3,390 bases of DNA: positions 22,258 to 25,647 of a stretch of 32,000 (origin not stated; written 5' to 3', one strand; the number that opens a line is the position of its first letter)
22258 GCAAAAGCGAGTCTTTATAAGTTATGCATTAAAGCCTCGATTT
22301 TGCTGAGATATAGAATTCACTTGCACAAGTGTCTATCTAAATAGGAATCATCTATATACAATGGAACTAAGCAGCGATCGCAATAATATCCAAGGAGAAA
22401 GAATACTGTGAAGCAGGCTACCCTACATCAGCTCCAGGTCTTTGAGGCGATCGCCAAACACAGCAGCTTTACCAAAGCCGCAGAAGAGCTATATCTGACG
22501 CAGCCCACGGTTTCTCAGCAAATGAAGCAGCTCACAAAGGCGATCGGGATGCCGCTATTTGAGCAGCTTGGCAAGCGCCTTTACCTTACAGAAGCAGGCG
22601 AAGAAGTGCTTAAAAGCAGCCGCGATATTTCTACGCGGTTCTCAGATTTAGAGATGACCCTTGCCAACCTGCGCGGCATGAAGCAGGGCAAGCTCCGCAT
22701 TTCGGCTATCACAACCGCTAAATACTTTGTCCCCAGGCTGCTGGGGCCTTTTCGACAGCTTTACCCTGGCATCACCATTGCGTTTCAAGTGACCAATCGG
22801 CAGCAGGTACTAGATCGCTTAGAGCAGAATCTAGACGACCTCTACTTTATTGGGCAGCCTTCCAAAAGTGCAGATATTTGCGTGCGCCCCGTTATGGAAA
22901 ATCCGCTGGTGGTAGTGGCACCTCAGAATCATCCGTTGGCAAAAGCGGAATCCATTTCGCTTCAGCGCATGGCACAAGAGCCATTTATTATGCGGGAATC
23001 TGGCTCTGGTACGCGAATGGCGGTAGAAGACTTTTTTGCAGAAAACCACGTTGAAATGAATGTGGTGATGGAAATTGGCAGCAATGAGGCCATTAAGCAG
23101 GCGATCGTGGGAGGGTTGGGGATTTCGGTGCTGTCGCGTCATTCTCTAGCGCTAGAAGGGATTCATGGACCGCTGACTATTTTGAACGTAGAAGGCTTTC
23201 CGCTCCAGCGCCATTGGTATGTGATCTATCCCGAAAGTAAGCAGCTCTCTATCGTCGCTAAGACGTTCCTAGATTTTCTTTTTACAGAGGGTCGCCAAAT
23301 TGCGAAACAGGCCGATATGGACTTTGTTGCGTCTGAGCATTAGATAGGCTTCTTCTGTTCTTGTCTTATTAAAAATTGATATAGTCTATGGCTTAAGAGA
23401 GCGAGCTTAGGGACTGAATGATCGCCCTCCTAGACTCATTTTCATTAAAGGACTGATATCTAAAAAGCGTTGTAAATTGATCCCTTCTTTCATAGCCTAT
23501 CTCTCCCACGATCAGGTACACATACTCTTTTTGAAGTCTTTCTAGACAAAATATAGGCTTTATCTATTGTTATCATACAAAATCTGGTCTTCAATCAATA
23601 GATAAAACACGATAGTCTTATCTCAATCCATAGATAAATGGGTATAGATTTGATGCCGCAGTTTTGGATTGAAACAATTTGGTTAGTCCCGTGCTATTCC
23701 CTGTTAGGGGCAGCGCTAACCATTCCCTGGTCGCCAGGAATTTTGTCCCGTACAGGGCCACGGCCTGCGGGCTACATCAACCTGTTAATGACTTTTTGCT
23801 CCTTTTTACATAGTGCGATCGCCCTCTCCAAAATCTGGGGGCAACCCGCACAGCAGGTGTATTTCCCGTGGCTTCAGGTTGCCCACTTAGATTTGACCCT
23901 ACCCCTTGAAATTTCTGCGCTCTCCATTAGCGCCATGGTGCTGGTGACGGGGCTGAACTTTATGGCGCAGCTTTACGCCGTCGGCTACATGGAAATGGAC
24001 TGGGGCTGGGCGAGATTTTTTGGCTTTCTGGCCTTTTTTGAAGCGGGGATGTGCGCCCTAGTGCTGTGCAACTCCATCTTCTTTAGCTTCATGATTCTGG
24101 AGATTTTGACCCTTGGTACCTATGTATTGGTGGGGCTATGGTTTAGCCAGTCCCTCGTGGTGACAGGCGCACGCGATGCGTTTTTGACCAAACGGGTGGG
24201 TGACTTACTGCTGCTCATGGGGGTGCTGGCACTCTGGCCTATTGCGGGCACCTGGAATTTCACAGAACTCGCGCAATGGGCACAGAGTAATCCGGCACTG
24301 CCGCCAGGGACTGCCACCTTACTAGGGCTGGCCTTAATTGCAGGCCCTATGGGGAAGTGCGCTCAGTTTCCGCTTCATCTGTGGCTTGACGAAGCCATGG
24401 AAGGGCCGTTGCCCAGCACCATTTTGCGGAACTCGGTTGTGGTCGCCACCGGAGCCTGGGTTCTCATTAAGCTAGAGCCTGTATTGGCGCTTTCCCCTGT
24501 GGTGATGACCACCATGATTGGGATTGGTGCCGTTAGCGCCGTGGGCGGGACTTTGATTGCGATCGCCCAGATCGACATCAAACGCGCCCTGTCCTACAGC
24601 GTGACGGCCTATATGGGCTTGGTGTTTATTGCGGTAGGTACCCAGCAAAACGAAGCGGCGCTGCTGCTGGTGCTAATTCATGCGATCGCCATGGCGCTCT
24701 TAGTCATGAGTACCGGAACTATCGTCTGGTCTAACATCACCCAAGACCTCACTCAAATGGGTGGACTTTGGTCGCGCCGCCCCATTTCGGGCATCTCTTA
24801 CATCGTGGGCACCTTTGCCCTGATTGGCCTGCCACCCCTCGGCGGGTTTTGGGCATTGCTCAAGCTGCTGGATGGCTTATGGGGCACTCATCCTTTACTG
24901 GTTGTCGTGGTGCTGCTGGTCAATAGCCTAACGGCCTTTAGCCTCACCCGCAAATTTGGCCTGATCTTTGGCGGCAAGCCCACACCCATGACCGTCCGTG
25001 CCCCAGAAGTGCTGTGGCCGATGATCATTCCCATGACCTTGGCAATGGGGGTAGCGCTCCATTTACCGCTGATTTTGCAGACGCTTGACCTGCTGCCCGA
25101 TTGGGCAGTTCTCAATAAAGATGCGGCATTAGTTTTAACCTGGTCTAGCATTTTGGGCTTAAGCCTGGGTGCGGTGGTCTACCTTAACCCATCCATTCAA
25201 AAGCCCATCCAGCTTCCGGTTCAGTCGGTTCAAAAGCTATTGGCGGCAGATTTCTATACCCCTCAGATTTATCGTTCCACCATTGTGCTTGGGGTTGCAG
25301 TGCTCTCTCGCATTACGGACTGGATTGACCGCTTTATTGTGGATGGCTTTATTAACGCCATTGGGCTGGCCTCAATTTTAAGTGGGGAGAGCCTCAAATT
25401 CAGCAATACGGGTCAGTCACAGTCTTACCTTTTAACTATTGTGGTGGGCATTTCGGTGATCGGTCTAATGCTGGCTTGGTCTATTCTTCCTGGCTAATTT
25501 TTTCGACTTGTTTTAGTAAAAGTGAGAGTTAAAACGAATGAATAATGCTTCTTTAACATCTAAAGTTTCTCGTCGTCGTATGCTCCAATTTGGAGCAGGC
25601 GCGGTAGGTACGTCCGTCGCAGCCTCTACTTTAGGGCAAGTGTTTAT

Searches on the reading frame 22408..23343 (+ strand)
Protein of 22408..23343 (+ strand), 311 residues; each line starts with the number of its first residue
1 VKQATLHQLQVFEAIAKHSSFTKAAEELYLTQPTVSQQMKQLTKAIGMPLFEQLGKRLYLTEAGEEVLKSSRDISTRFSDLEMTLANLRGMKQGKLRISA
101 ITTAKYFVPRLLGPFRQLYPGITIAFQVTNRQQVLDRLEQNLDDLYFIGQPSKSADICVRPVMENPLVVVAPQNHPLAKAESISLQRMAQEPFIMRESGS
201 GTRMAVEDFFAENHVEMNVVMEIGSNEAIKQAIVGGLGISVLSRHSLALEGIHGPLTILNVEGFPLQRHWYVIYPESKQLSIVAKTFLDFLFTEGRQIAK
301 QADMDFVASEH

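Call 3: search_protein_families(library=pfam, proteins=[window:22408-23343:+])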
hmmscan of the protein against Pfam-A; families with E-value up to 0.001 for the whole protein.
window:22408-23343:+ (311 aa): 3 families
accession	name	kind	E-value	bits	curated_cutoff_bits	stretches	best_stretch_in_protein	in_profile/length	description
PF03466.25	LysR_substrate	-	2.8e-55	187.4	28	1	91-292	3-205/209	LysR substrate binding domain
PF00126.33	HTH_1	-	8.4e-22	77.3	26.6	1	6-65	1-60/60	Bacterial regulatory helix-turn-helix protein, lysR family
PF12849.12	PBP_like_2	-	9.2e-06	26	27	1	93-292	9-264/267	PBP superfamily domain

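Call 4: search_protein_families(library=ncbifam, proteins=[window:22408-23343:+])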
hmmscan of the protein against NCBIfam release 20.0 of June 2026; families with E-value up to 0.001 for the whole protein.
window:22408-23343:+ (311 aa): 55 families (the best 25 are shown)
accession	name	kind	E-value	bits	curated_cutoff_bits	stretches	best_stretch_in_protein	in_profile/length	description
NF045990.1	TransRegCbbRRhodb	equivalog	4.7e-74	249.2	450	1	2-292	4-297/304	LysR family regulator CbbR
NF040786.1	LysR_Sec_metab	equivalog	1e-66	225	250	1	6-291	3-294/298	selenium metabolism-associated LysR family transcriptional regulator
TIGR03339.1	phn_lysR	subfamily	5.4e-64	216.1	341.1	1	8-289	1-277/279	aminoethylphosphonate catabolism associated LysR family transcriptional regulator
NF040889.1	trans_reg_YeiE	equivalog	1.1e-55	188.9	480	1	4-290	3-285/288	DNA-binding transcriptional regulator YeiE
NF008095.0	PRK10837.1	subfamily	3.3e-53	180.8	281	1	4-291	3-286/290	LysR family transcriptional regulator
NF047520.1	trans_act_CidR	equivalog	3.9e-44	151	415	1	6-291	3-288/292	cidABC operon transcriptional activator CidR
NF008416.0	PRK11242.1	equivalog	2.7e-42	145.1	277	1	6-300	3-296/300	transcriptional regulator CynR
NF053705.1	TransRegGltCGpos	equivalog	1.5e-36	126.2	350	1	6-292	3-290/300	glutamate biosynthesis transcriptional regulator GltC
NF008352.0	PRK11139.1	subfamily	5.1e-34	117.7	288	1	6-301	8-298/305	transcriptional regulator GcvA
NF045775.1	acetoin_reg_AlsR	exception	5.3e-34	118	430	1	6-283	3-281/290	acetoin biosynthesis transcriptional regulator AlsR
NF009327.0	PRK12684.1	subfamily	5.3e-34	117.8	402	1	6-244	3-245/313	CysB family HTH-type transcriptional regulator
NF007385.0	PRK09906.1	equivalog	1.9e-33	115.9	356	1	6-243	3-242/296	DNA-binding transcriptional regulator HcaR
NF008722.0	PRK11716.1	equivalog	1.6e-32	112.7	246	1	6-242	3-241/293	HTH-type transcriptional activator IlvY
NF009326.0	PRK12681.1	equivalog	3e-30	105.8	436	1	6-245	3-246/324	HTH-type transcriptional regulator CysB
NF008239.0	PRK11013.1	equivalog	5.9e-29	101.1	288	1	1-301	1-300/309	LysR family transcriptional regulator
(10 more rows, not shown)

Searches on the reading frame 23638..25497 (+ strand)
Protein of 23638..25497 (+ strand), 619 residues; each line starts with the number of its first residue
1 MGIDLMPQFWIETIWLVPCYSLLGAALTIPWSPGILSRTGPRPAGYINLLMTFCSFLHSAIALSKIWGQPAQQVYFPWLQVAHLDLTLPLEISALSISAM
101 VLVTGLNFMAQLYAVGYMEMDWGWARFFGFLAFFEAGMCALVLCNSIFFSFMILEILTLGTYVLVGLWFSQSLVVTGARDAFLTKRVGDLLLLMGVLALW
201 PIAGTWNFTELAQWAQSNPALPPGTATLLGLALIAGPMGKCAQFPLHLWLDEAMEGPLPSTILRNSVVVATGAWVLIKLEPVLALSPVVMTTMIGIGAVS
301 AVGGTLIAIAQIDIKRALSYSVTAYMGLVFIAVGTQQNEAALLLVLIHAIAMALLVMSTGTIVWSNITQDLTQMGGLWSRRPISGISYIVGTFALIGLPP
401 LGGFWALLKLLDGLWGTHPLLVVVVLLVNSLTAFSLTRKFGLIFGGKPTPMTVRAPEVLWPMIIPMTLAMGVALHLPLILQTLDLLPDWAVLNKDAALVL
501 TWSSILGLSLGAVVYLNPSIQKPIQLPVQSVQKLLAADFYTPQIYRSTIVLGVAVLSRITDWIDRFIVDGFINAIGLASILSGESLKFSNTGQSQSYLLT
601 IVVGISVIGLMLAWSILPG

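Call 3: search_protein_families(library=pfam, proteins=[window:23638-25497:+])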
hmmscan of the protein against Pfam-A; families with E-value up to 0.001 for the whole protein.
window:23638-25497:+ (619 aa): 2 families
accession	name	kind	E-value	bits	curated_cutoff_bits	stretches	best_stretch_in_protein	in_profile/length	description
PF00361.26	Proton_antipo_M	-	1e-49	169.8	21.5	1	146-430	3-291/294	NADH:quinone oxidoreductase/Mrp antiporter, TM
PF00662.26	Proton_antipo_N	-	1.2e-16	60.8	24.5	1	78-128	1-51/51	NADH-Ubiquinone oxidoreductase (complex I), chain 5 N-terminus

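Call 4: search_protein_families(library=ncbifam, proteins=[window:23638-25497:+])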
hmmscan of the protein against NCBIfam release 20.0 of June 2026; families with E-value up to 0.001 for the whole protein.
window:23638-25497:+ (619 aa): 66 families (the best 25 are shown)
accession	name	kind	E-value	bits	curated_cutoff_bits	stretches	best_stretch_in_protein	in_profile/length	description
TIGR01960.1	ndhF3_CO2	subfamily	4e-292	970.2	588.7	1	6-611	1-605/606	NAD(P)H dehydrogenase, subunit NdhF3 family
NF005633.0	PRK07390.1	subfamily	1.9e-290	964.8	676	1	6-616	1-610/613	NAD(P)H-quinone oxidoreductase subunit F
NF005141.0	PRK06590.1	equivalog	1.5e-98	331.3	556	1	13-613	4-610/615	NADH-quinone oxidoreductase subunit L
TIGR01974.1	NDH_I_L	subfamily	6e-91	306.2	407.5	1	41-609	26-626/630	NADH-quinone oxidoreductase subunit L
NF005626.0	PRK07376.1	equivalog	5.5e-89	299.2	963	2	12-447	6-457/675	NAD(P)H-quinone oxidoreductase subunit 5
NF009287.0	PRK12647.1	equivalog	1.6e-51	175.8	937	1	34-604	18-573/773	putative monovalent cation/H+ antiporter subunit A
NF009288.0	PRK12648.1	equivalog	2e-44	151.9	1104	1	36-466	20-457/954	monovalent cation/H+ antiporter subunit A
NF040617.1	F420_dehyd_FpoL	exception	1.1e-43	149.9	1050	3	226-398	230-409/669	F420H2 dehydrogenase subunit FpoL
NF005097.0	PRK06525.1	equivalog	1.7e-42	145.7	430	1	27-470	9-465/480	hydrogenase 4 subunit D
NF009286.0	PRK12646.1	equivalog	9.7e-39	133.5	1063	1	42-424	28-425/800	DUF4040 family protein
NF009284.0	PRK12644.1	equivalog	1.4e-38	132.6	962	1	42-560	24-557/975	Na+/H+ antiporter subunit A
NF006240.0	PRK08376.1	subfamily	1.1e-37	130.1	662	1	73-477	70-489/521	putative monovalent cation/H+ antiporter subunit D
NF005086.0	PRK06521.1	equivalog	1.7e-36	125.9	667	1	50-478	39-490/669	hydrogenase 4 subunit B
NF009285.0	PRK12645.1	equivalog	4.9e-36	124.3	1028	1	44-407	30-407/804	Na+/H+ antiporter subunit A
NF009289.0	PRK12649.1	equivalog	1.4e-35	122.8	1117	1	43-405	31-400/789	putative monovalent cation/H+ antiporter subunit A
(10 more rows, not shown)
